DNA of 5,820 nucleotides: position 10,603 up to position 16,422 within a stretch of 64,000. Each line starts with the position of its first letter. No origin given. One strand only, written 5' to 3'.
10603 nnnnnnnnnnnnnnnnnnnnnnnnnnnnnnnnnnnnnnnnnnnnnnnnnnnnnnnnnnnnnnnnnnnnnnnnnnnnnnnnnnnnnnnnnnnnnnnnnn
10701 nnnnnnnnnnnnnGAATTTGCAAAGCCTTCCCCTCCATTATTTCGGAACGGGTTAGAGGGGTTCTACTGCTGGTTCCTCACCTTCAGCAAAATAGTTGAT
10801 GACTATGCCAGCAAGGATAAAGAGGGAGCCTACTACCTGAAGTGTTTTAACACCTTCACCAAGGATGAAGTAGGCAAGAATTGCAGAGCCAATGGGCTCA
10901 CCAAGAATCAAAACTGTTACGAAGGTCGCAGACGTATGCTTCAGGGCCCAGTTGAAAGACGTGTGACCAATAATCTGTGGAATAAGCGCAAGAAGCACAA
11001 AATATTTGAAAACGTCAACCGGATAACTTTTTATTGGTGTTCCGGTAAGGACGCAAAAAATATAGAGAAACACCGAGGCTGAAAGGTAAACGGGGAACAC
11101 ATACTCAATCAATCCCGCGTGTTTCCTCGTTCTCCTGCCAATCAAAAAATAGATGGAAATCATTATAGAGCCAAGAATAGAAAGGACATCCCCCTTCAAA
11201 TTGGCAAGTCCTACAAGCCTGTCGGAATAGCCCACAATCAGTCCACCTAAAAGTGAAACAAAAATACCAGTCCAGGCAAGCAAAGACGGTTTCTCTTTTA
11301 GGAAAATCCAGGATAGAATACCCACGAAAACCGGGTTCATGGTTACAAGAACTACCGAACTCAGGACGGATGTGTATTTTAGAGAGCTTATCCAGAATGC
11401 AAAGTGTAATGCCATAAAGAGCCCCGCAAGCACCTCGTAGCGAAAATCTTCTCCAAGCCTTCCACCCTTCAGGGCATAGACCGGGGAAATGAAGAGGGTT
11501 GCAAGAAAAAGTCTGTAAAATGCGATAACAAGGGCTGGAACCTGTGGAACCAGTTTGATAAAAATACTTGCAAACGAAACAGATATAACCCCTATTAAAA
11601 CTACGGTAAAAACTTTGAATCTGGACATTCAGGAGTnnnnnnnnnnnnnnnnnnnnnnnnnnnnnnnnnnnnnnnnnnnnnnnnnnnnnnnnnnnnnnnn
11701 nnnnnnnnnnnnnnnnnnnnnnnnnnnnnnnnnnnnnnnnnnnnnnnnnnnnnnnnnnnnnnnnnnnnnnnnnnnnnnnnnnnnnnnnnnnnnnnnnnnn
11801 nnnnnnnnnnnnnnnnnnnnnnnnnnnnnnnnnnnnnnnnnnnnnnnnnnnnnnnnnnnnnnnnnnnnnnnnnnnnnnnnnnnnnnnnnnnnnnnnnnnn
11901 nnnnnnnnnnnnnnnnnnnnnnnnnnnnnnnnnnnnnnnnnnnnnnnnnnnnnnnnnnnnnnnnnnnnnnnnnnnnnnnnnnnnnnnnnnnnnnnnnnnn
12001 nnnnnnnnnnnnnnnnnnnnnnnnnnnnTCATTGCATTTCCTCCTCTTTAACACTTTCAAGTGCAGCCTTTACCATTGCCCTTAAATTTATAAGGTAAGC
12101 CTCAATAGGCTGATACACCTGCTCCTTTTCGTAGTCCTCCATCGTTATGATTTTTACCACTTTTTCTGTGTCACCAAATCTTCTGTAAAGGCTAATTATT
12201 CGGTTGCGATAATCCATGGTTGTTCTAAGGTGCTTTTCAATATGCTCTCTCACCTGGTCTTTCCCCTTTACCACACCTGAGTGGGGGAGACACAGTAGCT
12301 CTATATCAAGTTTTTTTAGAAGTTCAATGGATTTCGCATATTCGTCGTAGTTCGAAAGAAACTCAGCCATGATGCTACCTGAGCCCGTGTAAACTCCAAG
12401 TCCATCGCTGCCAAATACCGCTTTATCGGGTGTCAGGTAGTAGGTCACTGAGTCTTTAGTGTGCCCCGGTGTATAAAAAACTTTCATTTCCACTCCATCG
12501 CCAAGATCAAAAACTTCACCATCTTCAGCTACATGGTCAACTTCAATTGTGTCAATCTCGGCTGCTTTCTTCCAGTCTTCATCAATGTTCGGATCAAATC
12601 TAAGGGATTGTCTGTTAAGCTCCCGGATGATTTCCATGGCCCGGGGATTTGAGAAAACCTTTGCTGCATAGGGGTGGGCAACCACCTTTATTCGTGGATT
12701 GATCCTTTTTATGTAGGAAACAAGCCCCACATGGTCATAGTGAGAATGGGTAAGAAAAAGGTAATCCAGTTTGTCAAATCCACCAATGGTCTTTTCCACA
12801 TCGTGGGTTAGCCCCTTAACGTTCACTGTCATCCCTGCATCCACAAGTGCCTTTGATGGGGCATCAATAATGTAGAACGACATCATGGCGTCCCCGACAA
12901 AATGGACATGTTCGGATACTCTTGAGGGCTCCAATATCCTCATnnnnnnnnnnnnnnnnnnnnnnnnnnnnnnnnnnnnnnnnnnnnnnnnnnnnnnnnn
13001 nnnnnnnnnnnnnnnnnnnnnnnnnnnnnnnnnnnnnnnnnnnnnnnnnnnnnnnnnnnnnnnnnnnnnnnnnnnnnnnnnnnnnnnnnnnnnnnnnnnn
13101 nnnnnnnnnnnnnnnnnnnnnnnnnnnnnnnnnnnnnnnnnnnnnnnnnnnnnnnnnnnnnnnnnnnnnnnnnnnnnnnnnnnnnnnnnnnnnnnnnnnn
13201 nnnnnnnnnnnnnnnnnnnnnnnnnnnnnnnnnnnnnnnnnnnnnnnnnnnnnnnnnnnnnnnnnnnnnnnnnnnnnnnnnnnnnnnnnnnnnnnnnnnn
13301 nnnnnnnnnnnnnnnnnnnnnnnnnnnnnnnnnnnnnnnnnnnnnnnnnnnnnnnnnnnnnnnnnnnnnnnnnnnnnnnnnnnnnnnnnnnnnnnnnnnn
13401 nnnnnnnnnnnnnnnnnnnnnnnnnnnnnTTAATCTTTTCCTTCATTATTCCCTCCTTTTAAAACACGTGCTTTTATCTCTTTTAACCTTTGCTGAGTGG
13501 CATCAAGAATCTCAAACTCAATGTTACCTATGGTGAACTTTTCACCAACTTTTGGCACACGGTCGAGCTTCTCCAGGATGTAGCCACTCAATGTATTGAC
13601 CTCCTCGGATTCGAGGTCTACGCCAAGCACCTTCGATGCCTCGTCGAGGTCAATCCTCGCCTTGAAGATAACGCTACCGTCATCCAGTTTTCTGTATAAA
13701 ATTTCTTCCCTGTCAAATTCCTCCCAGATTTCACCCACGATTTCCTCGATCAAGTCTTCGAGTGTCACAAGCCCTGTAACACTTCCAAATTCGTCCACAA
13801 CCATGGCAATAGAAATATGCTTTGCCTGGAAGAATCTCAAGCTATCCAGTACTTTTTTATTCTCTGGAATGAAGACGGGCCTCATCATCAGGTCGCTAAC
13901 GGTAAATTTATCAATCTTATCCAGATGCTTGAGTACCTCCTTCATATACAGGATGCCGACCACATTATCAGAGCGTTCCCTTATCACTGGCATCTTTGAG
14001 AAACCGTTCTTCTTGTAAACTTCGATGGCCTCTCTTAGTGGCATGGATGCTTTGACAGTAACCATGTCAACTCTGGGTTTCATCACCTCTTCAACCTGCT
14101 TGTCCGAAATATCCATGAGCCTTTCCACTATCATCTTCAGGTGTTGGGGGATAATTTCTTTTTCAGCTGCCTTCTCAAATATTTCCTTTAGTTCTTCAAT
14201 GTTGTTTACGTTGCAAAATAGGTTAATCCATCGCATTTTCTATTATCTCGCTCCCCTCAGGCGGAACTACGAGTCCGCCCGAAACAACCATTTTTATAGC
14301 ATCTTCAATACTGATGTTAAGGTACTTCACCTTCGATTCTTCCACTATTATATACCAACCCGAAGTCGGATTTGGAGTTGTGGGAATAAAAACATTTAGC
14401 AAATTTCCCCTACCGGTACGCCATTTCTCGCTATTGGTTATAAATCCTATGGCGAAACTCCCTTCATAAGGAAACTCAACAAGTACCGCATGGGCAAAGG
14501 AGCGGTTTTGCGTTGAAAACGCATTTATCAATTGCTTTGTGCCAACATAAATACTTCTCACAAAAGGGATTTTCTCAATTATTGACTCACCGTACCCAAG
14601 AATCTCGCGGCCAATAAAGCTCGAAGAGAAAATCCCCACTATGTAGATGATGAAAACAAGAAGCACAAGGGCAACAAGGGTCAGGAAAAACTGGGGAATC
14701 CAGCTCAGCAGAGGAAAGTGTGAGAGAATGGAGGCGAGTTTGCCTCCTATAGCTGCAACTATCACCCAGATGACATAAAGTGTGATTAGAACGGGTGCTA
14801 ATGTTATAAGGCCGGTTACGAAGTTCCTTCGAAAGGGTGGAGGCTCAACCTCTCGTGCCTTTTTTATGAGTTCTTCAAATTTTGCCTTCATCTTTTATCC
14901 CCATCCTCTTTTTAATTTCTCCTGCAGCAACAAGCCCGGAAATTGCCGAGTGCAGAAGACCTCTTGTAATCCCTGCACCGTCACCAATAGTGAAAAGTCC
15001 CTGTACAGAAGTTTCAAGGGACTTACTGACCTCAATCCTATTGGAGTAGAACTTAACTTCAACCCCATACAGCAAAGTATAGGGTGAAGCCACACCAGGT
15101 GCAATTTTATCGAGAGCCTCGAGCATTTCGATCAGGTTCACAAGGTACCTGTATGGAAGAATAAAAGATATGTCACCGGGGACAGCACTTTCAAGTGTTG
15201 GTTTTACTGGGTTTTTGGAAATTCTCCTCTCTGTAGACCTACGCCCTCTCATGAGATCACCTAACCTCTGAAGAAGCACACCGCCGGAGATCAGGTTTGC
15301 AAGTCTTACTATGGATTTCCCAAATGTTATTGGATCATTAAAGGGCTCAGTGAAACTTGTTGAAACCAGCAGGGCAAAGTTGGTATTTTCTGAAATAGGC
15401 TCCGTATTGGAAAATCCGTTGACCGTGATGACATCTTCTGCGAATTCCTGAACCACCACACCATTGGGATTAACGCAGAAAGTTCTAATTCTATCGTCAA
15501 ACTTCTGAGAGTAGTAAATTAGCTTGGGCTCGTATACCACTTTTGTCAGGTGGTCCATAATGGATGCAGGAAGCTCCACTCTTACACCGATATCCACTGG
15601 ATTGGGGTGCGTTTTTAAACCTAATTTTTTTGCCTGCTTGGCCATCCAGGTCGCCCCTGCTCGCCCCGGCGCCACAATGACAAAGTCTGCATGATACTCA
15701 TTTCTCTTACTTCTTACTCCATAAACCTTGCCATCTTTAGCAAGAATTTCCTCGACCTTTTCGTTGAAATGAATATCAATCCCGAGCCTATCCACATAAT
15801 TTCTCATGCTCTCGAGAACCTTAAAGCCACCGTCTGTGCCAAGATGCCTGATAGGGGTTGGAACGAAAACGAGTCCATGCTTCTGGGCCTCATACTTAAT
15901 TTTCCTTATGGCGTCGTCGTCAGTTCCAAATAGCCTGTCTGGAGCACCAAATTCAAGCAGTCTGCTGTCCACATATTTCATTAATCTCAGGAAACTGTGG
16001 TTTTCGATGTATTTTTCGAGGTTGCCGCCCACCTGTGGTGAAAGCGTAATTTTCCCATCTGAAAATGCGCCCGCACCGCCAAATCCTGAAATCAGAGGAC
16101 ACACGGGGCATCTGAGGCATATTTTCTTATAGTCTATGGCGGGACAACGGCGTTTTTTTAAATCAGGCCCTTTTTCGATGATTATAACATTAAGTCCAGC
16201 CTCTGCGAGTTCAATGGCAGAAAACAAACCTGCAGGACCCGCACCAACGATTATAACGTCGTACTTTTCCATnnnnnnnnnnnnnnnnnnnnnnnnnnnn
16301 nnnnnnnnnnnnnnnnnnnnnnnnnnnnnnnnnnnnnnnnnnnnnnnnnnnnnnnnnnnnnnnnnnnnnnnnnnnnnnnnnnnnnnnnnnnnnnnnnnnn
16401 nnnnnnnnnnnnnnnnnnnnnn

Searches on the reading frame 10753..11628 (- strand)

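Call 76: search_protein_families(library=pfam, proteins=[window:10753-11628:-], max_evalue=0.0001)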
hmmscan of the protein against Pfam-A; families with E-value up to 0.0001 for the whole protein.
window:10753-11628:- (291 aa): 3 families
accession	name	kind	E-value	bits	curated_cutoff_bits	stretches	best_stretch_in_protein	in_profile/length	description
PF00892.27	EamA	-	8.1e-38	130.2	28.2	2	145-279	2-134/135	EamA-like transporter family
PF06027.18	SLC35F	-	7.5e-06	26.1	21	1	79-277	90-296/299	Solute carrier family 35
PF03151.22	TPT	-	1.8e-05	24.7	30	0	184-279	42-136/291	Triose-phosphate Transporter family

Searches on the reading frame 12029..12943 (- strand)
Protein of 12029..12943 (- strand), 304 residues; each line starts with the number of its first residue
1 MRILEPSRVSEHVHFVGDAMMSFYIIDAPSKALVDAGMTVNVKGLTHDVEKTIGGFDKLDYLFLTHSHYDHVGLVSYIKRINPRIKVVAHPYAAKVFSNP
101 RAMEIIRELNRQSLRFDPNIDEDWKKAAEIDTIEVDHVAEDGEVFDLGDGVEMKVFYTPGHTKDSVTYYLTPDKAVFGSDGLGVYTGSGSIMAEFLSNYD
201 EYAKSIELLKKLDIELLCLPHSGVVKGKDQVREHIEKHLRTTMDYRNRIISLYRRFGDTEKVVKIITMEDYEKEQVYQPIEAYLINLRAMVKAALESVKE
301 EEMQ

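Call 76: search_protein_families(library=pfam, proteins=[window:12029-12943:-], max_evalue=0.0001)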
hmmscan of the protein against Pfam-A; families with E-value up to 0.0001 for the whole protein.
window:12029-12943:- (304 aa): 3 families
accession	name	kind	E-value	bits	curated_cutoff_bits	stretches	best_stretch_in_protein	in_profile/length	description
PF00753.33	Lactamase_B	-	2.1e-16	60.9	22.7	1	30-221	16-196/196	Metallo-beta-lactamase superfamily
PF12706.13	Lactamase_B_2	-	1.2e-06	28.8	27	1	33-108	4-82/200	Beta-lactamase superfamily domain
PF19583.5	ODP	-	3e-06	27.7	27.2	1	22-208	5-162/194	ODP family beta lactamase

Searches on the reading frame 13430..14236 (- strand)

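Call 76: search_protein_families(library=pfam, proteins=[window:13430-14236:-], max_evalue=0.0001)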
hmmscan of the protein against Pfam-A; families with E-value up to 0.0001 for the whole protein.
window:13430-14236:- (268 aa): 2 families
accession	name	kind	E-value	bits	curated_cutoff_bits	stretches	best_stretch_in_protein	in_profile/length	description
PF00571.33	CBS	-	9.5e-21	74.3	24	2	48-105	1-55/57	CBS domain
PF03471.22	CorC_HlyC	-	1.6e-19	70.1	27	1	183-258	2-79/81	Transporter associated domain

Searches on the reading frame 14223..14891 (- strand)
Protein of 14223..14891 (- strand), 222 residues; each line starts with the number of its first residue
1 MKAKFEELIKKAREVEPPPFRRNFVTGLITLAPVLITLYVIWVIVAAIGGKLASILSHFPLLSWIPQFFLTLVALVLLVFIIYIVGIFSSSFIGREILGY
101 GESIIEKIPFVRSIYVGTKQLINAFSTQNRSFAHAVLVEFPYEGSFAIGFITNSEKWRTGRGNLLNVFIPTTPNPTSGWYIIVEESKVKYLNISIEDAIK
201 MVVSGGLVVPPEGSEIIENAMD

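Call 76: search_protein_families(library=pfam, proteins=[window:14223-14891:-], max_evalue=0.0001)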
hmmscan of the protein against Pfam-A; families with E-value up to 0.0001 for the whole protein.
window:14223-14891:- (222 aa): 1 family
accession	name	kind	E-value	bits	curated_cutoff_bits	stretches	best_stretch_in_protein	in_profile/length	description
PF04367.18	DUF502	-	1e-29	103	23.8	1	76-177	1-107/107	Protein of unknown function (DUF502)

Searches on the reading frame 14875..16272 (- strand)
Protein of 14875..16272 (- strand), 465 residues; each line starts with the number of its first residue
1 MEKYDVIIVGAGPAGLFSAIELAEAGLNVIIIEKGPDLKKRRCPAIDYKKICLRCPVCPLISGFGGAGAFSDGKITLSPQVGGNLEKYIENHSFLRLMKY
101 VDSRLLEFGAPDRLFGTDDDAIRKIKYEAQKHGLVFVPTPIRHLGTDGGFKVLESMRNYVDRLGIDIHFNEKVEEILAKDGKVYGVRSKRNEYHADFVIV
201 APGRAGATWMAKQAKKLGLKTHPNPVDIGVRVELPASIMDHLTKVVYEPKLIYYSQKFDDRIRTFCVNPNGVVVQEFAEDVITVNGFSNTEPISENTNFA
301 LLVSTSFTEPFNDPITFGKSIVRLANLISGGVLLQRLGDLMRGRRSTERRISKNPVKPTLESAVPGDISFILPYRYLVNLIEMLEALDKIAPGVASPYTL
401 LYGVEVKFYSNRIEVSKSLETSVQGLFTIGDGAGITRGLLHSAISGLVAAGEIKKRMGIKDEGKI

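Call 59: search_protein_families(library=pfam, proteins=[window:14875-16272:-], max_evalue=0.00001)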
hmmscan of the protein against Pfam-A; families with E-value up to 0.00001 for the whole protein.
window:14875-16272:- (465 aa): 13 families
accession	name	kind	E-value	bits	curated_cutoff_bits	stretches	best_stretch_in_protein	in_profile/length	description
PF07992.20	Pyr_redox_2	-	1e-16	61.7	26.1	1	4-44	1-41/291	Pyridine nucleotide-disulphide oxidoreductase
PF00890.30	FAD_binding_2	-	8.8e-15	55.2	20.4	1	5-37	1-33/414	FAD binding domain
PF01266.30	DAO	-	3.6e-14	53.5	27.9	1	5-38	1-34/353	FAD dependent oxidoreductase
PF13738.12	Pyr_redox_3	-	1.8e-13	50.8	30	1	7-35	1-30/305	Pyridine nucleotide-disulphide oxidoreductase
PF03486.20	HI0933_like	-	7.9e-13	48.9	50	1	5-40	2-37/244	HI0933-like protein Rossmann domain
PF01134.28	GIDA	-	3.4e-11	43.3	22.1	0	5-34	1-31/391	Glucose inhibited division protein A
PF21688.3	FAD-depend_C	-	9.6e-11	42.7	27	1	227-406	3-195/197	FAD-dependent protein, C-terminal domain-like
PF01494.25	FAD_binding_3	-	1.3e-09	38.2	22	1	3-35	1-33/349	FAD binding domain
PF00070.33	Pyr_redox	-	2.3e-07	31.6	22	0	6-39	2-35/82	Pyridine nucleotide-disulphide oxidoreductase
PF12831.13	FAD_oxidored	-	1e-06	28.8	27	0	5-36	1-32/416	FAD dependent oxidoreductase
PF13450.12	NAD_binding_8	-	1.3e-06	29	21.9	0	8-38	1-31/68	NAD(P)-binding Rossmann-like domain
PF01946.23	Thi4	-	5.5e-06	26.2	26.2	0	4-34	18-49/235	Thi4 family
PF05834.18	Lycopene_cycl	-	6.1e-06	26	23.4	0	5-38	1-36/380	Lycopene cyclase protein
